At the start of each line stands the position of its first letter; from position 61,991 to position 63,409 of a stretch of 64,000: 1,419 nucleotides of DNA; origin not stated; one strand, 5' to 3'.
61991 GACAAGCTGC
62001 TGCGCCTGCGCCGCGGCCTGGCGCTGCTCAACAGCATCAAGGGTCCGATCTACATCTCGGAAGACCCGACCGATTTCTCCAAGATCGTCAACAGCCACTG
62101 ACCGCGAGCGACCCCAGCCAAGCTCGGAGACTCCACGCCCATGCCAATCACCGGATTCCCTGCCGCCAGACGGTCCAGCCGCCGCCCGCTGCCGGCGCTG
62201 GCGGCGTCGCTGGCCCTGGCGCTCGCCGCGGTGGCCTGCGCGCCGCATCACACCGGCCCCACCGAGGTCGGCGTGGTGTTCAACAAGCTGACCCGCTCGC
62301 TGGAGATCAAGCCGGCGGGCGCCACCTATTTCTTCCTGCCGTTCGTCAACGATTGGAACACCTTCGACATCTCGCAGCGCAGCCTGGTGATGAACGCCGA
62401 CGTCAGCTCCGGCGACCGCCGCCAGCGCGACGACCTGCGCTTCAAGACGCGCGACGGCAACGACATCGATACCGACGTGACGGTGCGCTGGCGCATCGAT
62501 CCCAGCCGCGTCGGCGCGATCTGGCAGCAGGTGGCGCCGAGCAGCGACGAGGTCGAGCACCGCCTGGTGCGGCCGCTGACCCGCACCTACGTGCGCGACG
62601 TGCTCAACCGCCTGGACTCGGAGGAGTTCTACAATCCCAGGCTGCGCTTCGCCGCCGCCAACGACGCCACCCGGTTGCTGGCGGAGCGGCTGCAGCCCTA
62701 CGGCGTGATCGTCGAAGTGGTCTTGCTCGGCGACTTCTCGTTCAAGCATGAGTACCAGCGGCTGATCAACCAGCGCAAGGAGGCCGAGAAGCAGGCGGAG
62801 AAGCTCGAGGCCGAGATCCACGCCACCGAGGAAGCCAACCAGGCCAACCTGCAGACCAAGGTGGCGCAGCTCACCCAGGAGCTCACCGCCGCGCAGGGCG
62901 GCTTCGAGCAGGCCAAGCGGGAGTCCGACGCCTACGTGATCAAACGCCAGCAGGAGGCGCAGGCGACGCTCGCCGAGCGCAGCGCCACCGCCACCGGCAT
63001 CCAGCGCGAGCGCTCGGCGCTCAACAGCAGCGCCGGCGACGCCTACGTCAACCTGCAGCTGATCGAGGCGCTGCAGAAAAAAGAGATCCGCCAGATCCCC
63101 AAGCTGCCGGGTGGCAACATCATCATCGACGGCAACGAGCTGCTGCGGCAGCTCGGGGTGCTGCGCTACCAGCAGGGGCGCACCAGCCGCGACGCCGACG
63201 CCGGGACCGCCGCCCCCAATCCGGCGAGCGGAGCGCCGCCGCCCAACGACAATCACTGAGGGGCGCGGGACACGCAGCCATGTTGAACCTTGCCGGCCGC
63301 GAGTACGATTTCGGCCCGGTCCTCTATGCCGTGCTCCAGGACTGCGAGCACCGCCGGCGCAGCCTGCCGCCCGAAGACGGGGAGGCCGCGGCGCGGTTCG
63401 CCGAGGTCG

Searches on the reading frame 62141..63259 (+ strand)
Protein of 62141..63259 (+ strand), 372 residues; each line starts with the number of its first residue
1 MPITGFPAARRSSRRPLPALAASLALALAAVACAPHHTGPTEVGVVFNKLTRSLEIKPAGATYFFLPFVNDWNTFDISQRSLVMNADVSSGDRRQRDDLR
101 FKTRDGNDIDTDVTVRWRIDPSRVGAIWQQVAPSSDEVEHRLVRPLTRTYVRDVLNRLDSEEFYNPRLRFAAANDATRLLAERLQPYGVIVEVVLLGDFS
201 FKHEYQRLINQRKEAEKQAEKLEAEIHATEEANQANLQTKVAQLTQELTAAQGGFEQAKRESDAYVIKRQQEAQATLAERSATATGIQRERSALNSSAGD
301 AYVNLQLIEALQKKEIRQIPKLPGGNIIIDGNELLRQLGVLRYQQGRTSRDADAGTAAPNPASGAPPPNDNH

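Call 10: search_protein_families(library=pfam, proteins=[window:62141-63259:+], max_evalue=0.001)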
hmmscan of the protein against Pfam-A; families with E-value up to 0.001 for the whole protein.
window:62141-63259:+ (372 aa): 1 family
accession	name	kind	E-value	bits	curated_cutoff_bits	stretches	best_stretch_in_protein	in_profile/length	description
PF01145.31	Band_7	-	1.2e-25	91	23.6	1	38-226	3-169/176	SPFH domain / Band 7 family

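Call 12: find_encoding_contigs(protein=window:62141-63259:+, flank=10000, max_places=4)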
Protein window:62141-63259:+ (372 aa): no gene with exactly this product is on record in the collection.
